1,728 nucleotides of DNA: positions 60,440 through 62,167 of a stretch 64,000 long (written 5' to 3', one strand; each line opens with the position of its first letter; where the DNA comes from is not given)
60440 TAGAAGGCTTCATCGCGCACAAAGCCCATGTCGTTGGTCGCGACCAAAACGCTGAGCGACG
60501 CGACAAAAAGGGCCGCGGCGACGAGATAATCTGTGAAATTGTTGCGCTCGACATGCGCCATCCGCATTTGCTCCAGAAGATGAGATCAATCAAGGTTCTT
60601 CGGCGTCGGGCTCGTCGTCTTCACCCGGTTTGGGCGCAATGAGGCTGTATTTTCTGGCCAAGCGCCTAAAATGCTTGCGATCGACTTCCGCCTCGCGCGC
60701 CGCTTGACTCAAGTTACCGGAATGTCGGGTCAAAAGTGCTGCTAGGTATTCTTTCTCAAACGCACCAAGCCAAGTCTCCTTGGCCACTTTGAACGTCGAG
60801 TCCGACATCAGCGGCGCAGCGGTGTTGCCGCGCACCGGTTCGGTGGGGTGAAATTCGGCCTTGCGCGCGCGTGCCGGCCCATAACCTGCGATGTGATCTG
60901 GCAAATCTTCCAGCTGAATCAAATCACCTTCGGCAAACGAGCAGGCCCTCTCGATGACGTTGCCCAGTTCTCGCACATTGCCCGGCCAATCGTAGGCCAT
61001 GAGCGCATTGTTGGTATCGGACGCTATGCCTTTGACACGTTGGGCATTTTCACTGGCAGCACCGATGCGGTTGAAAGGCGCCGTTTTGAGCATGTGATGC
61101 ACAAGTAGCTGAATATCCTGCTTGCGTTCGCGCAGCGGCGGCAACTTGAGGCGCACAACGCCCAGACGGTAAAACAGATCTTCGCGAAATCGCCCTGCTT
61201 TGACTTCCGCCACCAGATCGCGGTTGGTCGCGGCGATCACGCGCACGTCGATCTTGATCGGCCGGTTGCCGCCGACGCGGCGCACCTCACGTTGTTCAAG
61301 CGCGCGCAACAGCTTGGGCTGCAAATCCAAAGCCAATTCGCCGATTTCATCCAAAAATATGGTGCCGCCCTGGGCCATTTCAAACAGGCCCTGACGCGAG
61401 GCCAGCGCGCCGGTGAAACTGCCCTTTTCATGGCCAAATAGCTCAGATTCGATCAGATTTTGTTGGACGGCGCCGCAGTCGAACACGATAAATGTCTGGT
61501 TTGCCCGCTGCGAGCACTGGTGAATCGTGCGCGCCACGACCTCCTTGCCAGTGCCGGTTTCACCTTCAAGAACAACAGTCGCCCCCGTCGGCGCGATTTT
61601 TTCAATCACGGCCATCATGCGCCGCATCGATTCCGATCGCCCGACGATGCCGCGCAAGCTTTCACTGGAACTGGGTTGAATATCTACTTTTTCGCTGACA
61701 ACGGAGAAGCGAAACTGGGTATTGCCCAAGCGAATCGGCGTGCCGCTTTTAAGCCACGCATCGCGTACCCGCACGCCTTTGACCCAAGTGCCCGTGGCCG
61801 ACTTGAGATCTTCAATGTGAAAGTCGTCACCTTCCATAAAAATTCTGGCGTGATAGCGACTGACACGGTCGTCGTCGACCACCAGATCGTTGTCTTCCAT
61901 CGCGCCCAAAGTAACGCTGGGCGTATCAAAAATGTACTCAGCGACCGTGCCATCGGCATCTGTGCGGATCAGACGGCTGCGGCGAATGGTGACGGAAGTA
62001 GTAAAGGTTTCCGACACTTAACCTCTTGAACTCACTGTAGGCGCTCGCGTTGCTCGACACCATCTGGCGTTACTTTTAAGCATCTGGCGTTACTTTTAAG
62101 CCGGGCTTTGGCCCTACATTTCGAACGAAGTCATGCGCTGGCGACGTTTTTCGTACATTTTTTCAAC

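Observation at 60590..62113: FHA-domain sigma54 activator with a perfect 20-bp tandem repeat directly upstream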

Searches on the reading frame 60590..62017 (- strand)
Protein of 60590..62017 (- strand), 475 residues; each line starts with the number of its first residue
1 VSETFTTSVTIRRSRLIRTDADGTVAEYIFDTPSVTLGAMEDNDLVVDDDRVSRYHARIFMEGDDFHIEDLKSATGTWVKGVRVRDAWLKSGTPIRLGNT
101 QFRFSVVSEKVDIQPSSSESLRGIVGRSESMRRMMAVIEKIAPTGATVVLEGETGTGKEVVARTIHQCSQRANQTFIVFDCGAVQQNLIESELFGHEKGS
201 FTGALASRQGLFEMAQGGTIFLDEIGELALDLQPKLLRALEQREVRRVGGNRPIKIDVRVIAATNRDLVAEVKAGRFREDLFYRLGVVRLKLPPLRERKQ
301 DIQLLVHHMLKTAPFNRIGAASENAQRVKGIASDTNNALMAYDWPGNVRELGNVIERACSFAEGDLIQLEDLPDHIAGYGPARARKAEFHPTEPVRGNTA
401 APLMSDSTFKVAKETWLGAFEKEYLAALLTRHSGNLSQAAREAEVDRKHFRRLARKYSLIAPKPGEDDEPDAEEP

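Call 5: search_protein_families(library=pfam, proteins=[window:60590-62017:-])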
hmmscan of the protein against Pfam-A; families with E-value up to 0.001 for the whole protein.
window:60590-62017:- (475 aa): 8 families
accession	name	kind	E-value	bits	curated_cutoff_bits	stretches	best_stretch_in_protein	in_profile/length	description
PF00158.32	Sigma54_activat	-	8.4e-71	237.5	20.2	1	124-290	1-167/168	Sigma-54 interaction domain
PF25601.1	AAA_lid_14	-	9.8e-23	80.2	27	1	296-383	1-81/87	AAA+ ATPase lid domain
PF14532.12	Sigma54_activ_2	-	7.8e-20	72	25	1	125-295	1-138/138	Sigma-54 interaction domain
PF00498.31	FHA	-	6.4e-17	62.2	20.7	1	35-98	1-67/67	FHA domain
PF16697.10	Yop-YscD_cpl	-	8.1e-13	48.9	33.2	1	27-105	11-91/94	Inner membrane component of T3SS, cytoplasmic domain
PF07728.20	AAA_5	-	1.4e-08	35.2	22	1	148-266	2-123/139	AAA domain (dynein-related subfamily)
PF07724.20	AAA_2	-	5.4e-07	30.2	27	1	147-268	5-127/166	AAA domain (Cdc48 subfamily)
PF00004.35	AAA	-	0.00022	22.1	21.2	1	149-279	2-125/131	ATPase family associated with various cellular activities (AAA)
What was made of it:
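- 60590..62017 (-): FHA-domain sigma-54 enhancer-binding protein, 475 aa, GTG start. It has Walker A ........, a GSFTGA loop, Walker B IFLDEI and a C-terminal Fis-like helix-turn-helix read by eye. Pfam, call 5.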

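Call 6: find_encoding_contigs(protein=window:60590-62017:-, flank=5000, max_places=6)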
Protein window:60590-62017:- (475 aa): 4 contigs read that carry it; 2 places shown.
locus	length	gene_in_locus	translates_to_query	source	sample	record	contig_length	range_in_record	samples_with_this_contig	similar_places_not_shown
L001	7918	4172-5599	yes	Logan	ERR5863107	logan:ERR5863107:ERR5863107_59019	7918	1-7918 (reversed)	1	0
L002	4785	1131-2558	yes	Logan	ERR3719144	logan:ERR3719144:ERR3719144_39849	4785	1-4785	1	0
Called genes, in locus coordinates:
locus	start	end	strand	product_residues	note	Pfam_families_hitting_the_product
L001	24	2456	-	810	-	PF00580:UvrD-helicase, PF13245:AAA_19, PF13604:AAA_30 (faint), PF13361:UvrD_C, PF13538:UvrD_C_2 (weak), PF21196:PcrA_UvrD_tudor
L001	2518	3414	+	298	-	PF02517:Rce1-like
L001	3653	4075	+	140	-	PF21157:DksA_N, PF01258:zf-dskA_traR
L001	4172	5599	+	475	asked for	PF16697:Yop-YscD_cpl, PF00498:FHA, PF00158:Sigma54_activat, PF14532:Sigma54_activ_2, PF07724:AAA_2 (weak), PF07728:AAA_5, PF25601:AAA_lid_14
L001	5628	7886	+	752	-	-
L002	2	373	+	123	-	?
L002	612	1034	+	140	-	PF21157:DksA_N, PF01258:zf-dskA_traR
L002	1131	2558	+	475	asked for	PF16697:Yop-YscD_cpl, PF00498:FHA, PF00158:Sigma54_activat, PF14532:Sigma54_activ_2, PF07724:AAA_2 (weak), PF07728:AAA_5, PF25601:AAA_lid_14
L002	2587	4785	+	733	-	?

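Call 7: find_homologous_proteins(query=window:60590-62017:-, max_evalue=1e-30)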
Query window:60590-62017:- (475 aa): 7999 proteins with E <= 1e-30 among 8000 candidates; the best 120 are listed.
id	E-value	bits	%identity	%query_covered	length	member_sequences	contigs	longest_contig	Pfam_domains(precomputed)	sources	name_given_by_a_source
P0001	0.0e+0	1017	96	99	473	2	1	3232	PF00158.33,PF07724.21,PF00498.32,PF25601.2,PF16697.11,PF14532.13,PF07728.21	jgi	-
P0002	1.3e-248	844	81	96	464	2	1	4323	PF00158.33,PF07724.21,PF00498.32,PF25601.2,PF16697.11,PF14532.13,PF07728.21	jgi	-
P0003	2.8e-246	836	80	98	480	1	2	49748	PF00158.33,PF07724.21,PF00498.32,PF25601.2,PF16697.11,PF14532.13,PF07728.21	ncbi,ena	-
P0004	4.1e-237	806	77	99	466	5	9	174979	PF00158.33,PF07724.21,PF00498.32,PF25601.2,PF16697.11,PF14532.13,PF07728.21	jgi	jgi:DNA-binding NtrC family response regulator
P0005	1.1e-236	804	78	99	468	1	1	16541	PF00158.33,PF07724.21,PF00498.32,PF25601.2,PF16697.11,PF14532.13,PF07728.21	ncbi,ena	-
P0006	2.5e-235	800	77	99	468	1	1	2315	PF00158.33,PF07724.21,PF00498.32,PF25601.2,PF16697.11,PF14532.13,PF07728.21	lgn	-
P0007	2.7e-235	800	78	99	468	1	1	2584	PF00158.33,PF07724.21,PF00498.32,PF25601.2,PF16697.11,PF14532.13,PF07728.21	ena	-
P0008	3.5e-235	799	77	99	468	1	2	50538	PF00158.33,PF07724.21,PF00498.32,PF25601.2,PF16697.11,PF14532.13,PF07728.21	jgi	-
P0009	2.5e-234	797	78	97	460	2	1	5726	PF00158.33,PF07724.21,PF00498.32,PF25601.2,PF16697.11,PF14532.13,PF07728.21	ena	-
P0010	2.2e-233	793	76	98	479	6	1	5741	PF00158.33,PF00498.32,PF25601.2,PF16697.11,PF14532.13,PF07728.21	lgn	-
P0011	3.1e-232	790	78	97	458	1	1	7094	PF00158.33,PF07724.21,PF00498.32,PF25601.2,PF16697.11,PF14532.13,PF07728.21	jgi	-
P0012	2.0e-230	784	77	96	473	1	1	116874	PF00158.33,PF07724.21,PF00498.32,PF25601.2,PF16697.11,PF14532.13,PF07728.21,PF01078.28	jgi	jgi:DNA-binding NtrC family response regulator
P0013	3.0e-227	773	75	97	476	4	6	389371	PF00158.33,PF07724.21,PF00498.32,PF25601.2,PF16697.11,PF14532.13,PF07728.21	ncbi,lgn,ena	-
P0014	1.9e-224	764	74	97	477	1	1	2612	PF00158.33,PF07724.21,PF00498.32,PF25601.2,PF02954.26,PF16697.11,PF14532.13,PF07728.21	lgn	-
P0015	8.9e-222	755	76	96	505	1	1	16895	PF00158.33,PF07724.21,PF00498.32,PF25601.2,PF16697.11,PF14532.13,PF07728.21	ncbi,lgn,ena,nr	ncbi:MAG: sigma-54-dependent Fis family transcriptional regulator [Myxococcales bacterium]|nr:sigma-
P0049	1.2e-203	695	70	98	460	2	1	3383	PF00158.33,PF07724.21,PF00498.32,PF25601.2,PF02954.26,PF16697.11,PF14532.13,PF07728.21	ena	-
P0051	2.3e-201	688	69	97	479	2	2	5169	PF00158.33,PF07724.21,PF00498.32,PF25601.2,PF02954.26,PF16697.11,PF14532.13,PF07728.21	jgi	jgi:DNA-binding NtrC family response regulator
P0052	6.0e-199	680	65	98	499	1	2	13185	PF00158.33,PF00498.32,PF25601.2,PF02954.26,PF16697.11,PF14532.13,PF07728.21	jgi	-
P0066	3.7e-171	588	59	95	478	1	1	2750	PF00158.33,PF07724.21,PF00498.32,PF25601.2,PF02954.26,PF16697.11,PF14532.13,PF07728.21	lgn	-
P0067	4.3e-171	588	57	96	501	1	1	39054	PF00158.33,PF00498.32,PF25601.2,PF02954.26,PF16697.11,PF14532.13,PF07728.21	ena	-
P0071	8.3e-171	587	59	97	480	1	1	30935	PF00158.33,PF00498.32,PF25601.2,PF02954.26,PF16697.11,PF14532.13,PF07728.21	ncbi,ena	-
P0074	1.5e-170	586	59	95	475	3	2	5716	PF00158.33,PF00498.32,PF25601.2,PF02954.26,PF16697.11,PF14532.13,PF07728.21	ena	-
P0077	7.1e-170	584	59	95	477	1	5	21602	PF00158.33,PF07724.21,PF00498.32,PF25601.2,PF02954.26,PF16697.11,PF14532.13,PF07728.21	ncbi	-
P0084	2.2e-169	582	58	95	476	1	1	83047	PF00158.33,PF00498.32,PF25601.2,PF02954.26,PF16697.11,PF14532.13,PF07728.21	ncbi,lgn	-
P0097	4.0e-168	578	60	96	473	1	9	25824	PF00158.33,PF07724.21,PF00498.32,PF25601.2,PF02954.26,PF16697.11,PF14532.13,PF07728.21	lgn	-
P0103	4.6e-167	575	58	97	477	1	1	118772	PF00158.33,PF00498.32,PF25601.2,PF02954.26,PF16697.11,PF14532.13,PF07728.21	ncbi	ncbi:MAG: sigma 54-interacting transcriptional regulator [Myxococcota bacterium]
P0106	7.1e-167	574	57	95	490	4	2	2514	PF00158.33,PF07724.21,PF00498.32,PF25601.2,PF02954.26,PF16697.11,PF14532.13,PF07728.21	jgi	jgi:DNA-binding NtrC family response regulator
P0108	1.2e-166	573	58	98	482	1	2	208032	PF00158.33,PF00498.32,PF25601.2,PF02954.26,PF16697.11,PF14532.13,PF07728.21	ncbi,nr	ncbi:MAG: sigma 54-interacting transcriptional regulator [Myxococcota bacterium]|nr:sigma 54-interac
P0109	1.3e-166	573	59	97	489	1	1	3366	PF00158.33,PF07724.21,PF00498.32,PF25601.2,PF02954.26,PF16697.11,PF14532.13,PF07728.21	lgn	-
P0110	2.0e-166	573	57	99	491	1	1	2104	PF00158.33,PF07724.21,PF00498.32,PF25601.2,PF02954.26,PF16697.11,PF14532.13,PF07728.21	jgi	jgi:transcriptional regulator with GAF, ATPase, and Fis domain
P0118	2.5e-165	569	58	95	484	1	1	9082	PF00158.33,PF00498.32,PF25601.2,PF02954.26,PF16697.11,PF14532.13,PF07728.21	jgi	jgi:DNA-binding NtrC family response regulator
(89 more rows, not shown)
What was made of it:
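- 60590..62017 (-): Orthologues in call 7.
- On Bacterial enhancer-binding protein (sigma-54 activator, AAA+): Several orthologues carry a precomputed PF02954 hit (call 7), and the C-terminus reads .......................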

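Call 11: find_related_loci(query=window:60590-62017:-, collection=genome_contigs, flank=4000)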
Query window:60590-62017:- (475 aa) in genome_contigs; peptide patterns used: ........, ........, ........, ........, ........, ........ (x = any residue, [..] = any of these).
600 stretches matched a pattern (row limit reached: there are more); 587 encode a relative of the query (tblastn E <= 1e-3); the best 80 are kept; 80 distinct loci.
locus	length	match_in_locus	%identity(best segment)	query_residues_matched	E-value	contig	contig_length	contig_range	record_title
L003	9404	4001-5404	80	1-463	0e+0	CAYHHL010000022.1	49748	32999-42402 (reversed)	MAG TPA_asm: uncultured Enterobacteriaceae bacterium isolate ERP119702_co1_145 genome assembly, contig: NODE_565_length_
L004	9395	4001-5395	71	1-468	0e+0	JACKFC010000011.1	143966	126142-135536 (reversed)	MAG: Deltaproteobacteria bacterium isolate HK-STAS-MYXO-50 HK-STAS-MYXO-50_11, whole genome shotgun sequence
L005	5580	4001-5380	78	1-464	0e+0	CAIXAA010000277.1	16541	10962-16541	MAG: uncultured Myxococcales bacterium isolate MJ120716A_bin-0880 genome assembly, contig: bin-0880:277/998, whole genom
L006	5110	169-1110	46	124-464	1e-89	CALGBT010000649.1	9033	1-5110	MAG TPA_asm: uncultured proteobacterium isolate ERR2206791_bin.31_CONCOCT_v1.1_MAG genome assembly, contig: ERZ890953.21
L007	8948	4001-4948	44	120-459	4e-86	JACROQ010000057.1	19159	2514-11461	MAG: Nitrospirae bacterium isolate NC_groundwater_1965_Pr3_S-0.2um_50_3 scaffold_34822, whole genome shotgun sequence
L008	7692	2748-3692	43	121-461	1e-85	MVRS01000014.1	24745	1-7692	MAG: Syntrophorhabdus sp. PtaU1.Bin058 A4E64_contig000014, whole genome shotgun sequence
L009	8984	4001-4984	45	120-460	3e-85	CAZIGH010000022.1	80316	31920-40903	MAG TPA_asm: uncultured Verrucomicrobiaceae bacterium isolate SRP290908_co2_392 genome assembly, contig: NODE_316_length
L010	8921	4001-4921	46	124-459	4e-84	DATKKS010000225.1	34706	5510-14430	MAG TPA_asm: Candidatus Saccharimonadales bacterium isolate SMAG_U14664 k141_2745056, whole genome shotgun sequence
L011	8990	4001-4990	45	124-465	5e-84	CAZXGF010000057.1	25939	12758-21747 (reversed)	MAG TPA_asm: uncultured Verrucomicrobiota bacterium isolate binchicken_co89_561 genome assembly, contig: NODE_2979_lengt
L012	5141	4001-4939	43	124-459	8e-84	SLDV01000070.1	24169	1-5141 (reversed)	MAG: Geobacteraceae bacterium isolate CSSed162cmB_563 CSSed16-2cmB-3887, whole genome shotgun sequence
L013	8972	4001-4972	43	123-459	3e-83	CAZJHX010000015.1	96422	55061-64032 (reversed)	MAG TPA_asm: uncultured Myxococcales bacterium isolate binchicken_co141_27 genome assembly, contig: NODE_722_length_9642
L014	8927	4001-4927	49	117-441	4e-83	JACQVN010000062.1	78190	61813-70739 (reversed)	MAG: Candidatus Methylomirabilota bacterium isolate NC_groundwater_1464_Ag_S-0.65um_65_130 S_p65_S5_coassembly_k141_5149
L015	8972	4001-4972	46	124-452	9e-83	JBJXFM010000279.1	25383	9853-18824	MAG: Blastocatellia bacterium isolate F1F2.bin.451 k127_4290866, whole genome shotgun sequence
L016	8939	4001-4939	46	118-457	2e-82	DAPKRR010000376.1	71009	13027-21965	MAG TPA_asm: Sandaracinaceae bacterium LLY-WYZ-13_1 k141_807650, whole genome shotgun sequence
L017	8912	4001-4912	44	124-457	3e-82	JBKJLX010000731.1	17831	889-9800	MAG: Polyangiaceae bacterium isolate ant_bin.300 k117_4414807, whole genome shotgun sequence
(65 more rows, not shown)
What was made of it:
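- Tried and rejected: The genome_contigs scan gave just three true orthologues, L003-L005 (call 11).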

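Call 13: find_related_loci(query=window:60590-62017:-, collection=metagenome_contigs, flank=3000)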
Query window:60590-62017:- (475 aa) in metagenome_contigs; peptide patterns used: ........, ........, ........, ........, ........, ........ (x = any residue, [..] = any of these).
600 stretches matched a pattern (row limit reached: there are more); 597 encode a relative of the query (tblastn E <= 1e-3); the best 80 are kept; 80 distinct loci.
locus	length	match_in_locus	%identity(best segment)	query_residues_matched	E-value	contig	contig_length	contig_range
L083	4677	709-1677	48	121-459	2e-91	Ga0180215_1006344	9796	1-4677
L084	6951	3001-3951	46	120-459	8e-90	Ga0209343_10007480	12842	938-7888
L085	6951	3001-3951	46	120-459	5e-89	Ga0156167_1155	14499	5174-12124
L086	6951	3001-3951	46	124-459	4e-89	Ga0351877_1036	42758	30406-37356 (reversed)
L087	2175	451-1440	44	117-475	3e-89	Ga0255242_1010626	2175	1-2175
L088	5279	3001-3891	48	124-440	1e-85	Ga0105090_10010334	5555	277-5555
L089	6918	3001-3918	44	123-459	1e-84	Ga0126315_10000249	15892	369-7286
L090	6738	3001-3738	55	124-376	7e-84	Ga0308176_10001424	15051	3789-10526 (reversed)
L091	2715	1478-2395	43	123-450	2e-85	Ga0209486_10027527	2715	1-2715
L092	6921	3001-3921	44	124-464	2e-83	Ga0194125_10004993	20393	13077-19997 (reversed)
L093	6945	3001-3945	43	125-470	1e-83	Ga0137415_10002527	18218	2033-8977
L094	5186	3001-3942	43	125-473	3e-83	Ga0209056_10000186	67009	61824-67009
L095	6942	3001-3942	43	125-473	3e-83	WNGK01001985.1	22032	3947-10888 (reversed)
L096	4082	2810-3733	44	120-460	3e-83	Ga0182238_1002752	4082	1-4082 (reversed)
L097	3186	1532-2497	44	108-459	6e-84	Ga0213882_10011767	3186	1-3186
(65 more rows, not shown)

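Call 17: find_encoding_contigs(protein=P0001, flank=3000, max_places=4)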
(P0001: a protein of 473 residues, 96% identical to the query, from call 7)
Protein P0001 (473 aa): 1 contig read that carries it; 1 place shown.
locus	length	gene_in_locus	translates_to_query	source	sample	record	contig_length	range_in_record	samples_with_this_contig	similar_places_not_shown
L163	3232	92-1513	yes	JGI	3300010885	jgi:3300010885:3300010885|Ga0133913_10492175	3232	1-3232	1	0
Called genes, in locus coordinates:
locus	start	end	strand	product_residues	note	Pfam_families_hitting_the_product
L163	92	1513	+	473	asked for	PF16697:Yop-YscD_cpl, PF00498:FHA, PF00158:Sigma54_activat, PF14532:Sigma54_activ_2, PF07724:AAA_2 (weak), PF07728:AAA_5, PF25601:AAA_lid_14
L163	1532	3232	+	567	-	?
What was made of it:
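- The L163 contig breaks just upstream of this spacer, within the 3' end of dksA (call 17).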

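Call 18: find_encoding_contigs(protein=P0002, flank=3000, max_places=4)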
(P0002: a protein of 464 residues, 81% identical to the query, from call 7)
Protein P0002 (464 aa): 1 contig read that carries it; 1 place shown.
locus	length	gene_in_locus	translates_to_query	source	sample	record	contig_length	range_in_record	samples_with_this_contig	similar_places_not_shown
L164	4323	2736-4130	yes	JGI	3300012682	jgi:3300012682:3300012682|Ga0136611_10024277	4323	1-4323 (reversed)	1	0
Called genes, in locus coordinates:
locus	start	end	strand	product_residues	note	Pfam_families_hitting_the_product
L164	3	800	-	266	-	?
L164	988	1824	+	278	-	PF02517:Rce1-like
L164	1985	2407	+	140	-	PF21157:DksA_N, PF01258:zf-dskA_traR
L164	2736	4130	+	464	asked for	PF16697:Yop-YscD_cpl, PF00498:FHA, PF00158:Sigma54_activat, PF14532:Sigma54_activ_2, PF07724:AAA_2 (weak), PF07728:AAA_5 (weak), PF25601:AAA_lid_14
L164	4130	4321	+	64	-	?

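Call 19: find_encoding_contigs(protein=P0004, flank=3000, max_places=4)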
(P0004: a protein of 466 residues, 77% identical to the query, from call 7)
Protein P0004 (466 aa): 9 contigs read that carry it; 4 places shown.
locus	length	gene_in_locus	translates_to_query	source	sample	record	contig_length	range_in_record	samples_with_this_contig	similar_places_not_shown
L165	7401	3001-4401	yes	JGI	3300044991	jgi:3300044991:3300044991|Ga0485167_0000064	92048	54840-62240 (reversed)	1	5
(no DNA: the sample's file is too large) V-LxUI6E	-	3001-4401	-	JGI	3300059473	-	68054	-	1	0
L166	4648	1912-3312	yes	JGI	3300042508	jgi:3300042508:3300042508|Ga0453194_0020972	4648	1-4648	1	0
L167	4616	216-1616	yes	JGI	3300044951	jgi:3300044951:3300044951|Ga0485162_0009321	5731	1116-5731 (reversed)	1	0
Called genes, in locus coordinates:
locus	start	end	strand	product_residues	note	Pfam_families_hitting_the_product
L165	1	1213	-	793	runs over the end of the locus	PF00580:UvrD-helicase, PF13604:AAA_30 (faint), PF01443:Viral_helicase1 (faint), PF13245:AAA_19, PF13361:UvrD_C, PF13538:UvrD_C_2, PF21196:PcrA_UvrD_tudor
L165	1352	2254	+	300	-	PF02517:Rce1-like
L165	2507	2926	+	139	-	PF21157:DksA_N, PF01258:zf-dskA_traR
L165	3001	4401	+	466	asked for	PF16697:Yop-YscD_cpl, PF00498:FHA, PF00158:Sigma54_activat, PF14532:Sigma54_activ_2, PF07724:AAA_2 (weak), PF07728:AAA_5, PF25601:AAA_lid_14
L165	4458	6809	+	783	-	-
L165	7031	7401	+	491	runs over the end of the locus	-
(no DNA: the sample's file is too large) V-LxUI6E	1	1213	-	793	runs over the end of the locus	PF00580:UvrD-helicase, PF13604:AAA_30 (faint), PF01443:Viral_helicase1 (faint), PF13245:AAA_19, PF13361:UvrD_C, PF13538:UvrD_C_2, PF21196:PcrA_UvrD_tudor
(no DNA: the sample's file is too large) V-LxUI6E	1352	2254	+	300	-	PF02517:Rce1-like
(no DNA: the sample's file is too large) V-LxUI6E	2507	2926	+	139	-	PF21157:DksA_N, PF01258:zf-dskA_traR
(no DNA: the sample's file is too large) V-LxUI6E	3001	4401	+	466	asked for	PF16697:Yop-YscD_cpl, PF00498:FHA, PF00158:Sigma54_activat, PF14532:Sigma54_activ_2, PF07724:AAA_2 (weak), PF07728:AAA_5, PF25601:AAA_lid_14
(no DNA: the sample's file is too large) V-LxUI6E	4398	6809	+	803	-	-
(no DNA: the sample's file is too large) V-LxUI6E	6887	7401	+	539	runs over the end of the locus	-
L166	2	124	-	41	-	?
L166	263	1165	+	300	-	PF02517:Rce1-like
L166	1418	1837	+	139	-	PF21157:DksA_N, PF01258:zf-dskA_traR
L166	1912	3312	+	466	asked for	PF16697:Yop-YscD_cpl, PF00498:FHA, PF00158:Sigma54_activat, PF14532:Sigma54_activ_2, PF07724:AAA_2 (weak), PF07728:AAA_5, PF25601:AAA_lid_14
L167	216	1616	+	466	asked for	PF16697:Yop-YscD_cpl, PF00498:FHA, PF00158:Sigma54_activat, PF14532:Sigma54_activ_2, PF07724:AAA_2 (weak), PF07728:AAA_5, PF25601:AAA_lid_14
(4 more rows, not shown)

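Call 30: find_encoding_contigs(protein=P0008, flank=3000, max_places=2)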
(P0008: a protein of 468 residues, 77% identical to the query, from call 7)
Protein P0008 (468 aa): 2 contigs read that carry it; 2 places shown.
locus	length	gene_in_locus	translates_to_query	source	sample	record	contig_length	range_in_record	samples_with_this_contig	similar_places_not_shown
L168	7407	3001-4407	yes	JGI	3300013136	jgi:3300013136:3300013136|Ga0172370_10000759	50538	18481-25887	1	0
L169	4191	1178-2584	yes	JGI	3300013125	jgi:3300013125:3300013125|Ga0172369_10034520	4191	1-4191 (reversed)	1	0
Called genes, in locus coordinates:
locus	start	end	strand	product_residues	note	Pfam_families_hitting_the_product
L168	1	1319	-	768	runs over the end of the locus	PF00580:UvrD-helicase, PF13604:AAA_30 (faint), PF01443:Viral_helicase1 (faint), PF13245:AAA_19, PF13361:UvrD_C, PF13538:UvrD_C_2 (faint), PF21196:PcrA_UvrD_tudor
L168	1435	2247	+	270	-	PF02517:Rce1-like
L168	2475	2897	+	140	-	PF21157:DksA_N, PF01258:zf-dskA_traR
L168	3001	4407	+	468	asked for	PF16697:Yop-YscD_cpl, PF00498:FHA, PF00158:Sigma54_activat, PF14532:Sigma54_activ_2, PF07724:AAA_2 (faint), PF07728:AAA_5, PF25601:AAA_lid_14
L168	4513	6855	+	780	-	PF13231:PMT_2 (weak)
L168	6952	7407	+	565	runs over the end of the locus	-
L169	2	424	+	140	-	?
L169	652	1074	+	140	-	PF21157:DksA_N, PF01258:zf-dskA_traR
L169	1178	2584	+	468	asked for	PF16697:Yop-YscD_cpl, PF00498:FHA, PF00158:Sigma54_activat, PF14532:Sigma54_activ_2, PF07724:AAA_2 (faint), PF07728:AAA_5, PF25601:AAA_lid_14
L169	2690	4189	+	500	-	?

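Call 31: find_encoding_contigs(protein=P0012, flank=3000, max_places=2)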
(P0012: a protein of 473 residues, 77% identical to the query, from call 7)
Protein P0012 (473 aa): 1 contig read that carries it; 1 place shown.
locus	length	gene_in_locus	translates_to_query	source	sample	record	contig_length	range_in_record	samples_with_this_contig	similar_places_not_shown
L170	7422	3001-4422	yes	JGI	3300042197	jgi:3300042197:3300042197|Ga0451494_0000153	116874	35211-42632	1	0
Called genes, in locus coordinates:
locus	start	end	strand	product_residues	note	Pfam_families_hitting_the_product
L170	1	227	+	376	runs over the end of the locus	-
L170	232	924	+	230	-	-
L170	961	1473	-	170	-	PF08837:DUF1810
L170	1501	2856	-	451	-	PF16868:NMT1_3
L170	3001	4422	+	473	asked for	PF16697:Yop-YscD_cpl, PF00498:FHA, PF00158:Sigma54_activat, PF14532:Sigma54_activ_2, PF01078:Mg_chelatase (faint), PF07724:AAA_2 (weak), PF07728:AAA_5, PF25601:AAA_lid_14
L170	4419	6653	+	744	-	-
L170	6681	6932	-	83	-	-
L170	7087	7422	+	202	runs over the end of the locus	PF05708:Peptidase_C92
